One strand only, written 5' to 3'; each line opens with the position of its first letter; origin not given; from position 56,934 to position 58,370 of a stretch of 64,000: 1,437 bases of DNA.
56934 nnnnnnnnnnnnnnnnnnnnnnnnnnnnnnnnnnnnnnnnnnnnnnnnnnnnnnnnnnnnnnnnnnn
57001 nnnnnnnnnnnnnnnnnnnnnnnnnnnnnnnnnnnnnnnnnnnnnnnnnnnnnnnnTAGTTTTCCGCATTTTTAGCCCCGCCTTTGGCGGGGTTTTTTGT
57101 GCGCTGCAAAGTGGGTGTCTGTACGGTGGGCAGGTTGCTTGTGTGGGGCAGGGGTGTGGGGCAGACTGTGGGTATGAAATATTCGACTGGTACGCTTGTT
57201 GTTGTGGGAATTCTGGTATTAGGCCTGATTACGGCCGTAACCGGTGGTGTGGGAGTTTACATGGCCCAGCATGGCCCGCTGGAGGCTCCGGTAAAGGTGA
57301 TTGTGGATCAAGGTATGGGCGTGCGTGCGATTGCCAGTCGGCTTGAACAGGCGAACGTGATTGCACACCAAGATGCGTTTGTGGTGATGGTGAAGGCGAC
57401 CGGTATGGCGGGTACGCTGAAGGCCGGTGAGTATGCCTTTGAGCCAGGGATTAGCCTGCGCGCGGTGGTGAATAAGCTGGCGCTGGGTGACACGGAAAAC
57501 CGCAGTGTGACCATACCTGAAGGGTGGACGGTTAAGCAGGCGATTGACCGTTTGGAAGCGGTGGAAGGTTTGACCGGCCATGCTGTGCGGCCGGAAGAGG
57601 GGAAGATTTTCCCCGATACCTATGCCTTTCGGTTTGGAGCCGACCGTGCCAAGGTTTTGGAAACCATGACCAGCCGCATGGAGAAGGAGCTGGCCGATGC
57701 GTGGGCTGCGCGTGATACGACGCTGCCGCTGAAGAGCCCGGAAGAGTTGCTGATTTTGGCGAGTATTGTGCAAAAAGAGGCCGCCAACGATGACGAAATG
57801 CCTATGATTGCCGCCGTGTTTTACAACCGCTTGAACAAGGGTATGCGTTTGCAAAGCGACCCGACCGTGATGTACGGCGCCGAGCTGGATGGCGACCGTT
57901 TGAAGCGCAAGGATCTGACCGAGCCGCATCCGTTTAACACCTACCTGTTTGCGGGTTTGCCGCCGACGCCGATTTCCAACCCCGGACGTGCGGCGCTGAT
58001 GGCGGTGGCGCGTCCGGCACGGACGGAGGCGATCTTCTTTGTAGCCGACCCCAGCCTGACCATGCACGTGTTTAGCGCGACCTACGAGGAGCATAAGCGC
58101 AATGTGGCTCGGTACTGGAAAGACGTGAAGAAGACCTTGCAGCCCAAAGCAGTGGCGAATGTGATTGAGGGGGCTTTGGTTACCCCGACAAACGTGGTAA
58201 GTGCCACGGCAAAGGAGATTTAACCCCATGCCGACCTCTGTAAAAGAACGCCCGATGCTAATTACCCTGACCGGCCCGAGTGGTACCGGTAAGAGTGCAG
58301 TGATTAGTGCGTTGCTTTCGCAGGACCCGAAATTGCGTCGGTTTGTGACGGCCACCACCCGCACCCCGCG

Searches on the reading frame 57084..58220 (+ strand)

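Call 95: search_protein_families(library=pfam, proteins=[window:57084-58220:+], max_evalue=0.0001)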
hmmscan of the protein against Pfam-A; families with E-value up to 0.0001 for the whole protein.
window:57084-58220:+ (379 aa): 1 family
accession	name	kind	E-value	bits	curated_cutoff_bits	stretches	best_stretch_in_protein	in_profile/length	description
PF02618.21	YceG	-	7.6e-87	291.7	32.4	1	72-343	1-275/275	YceG-like family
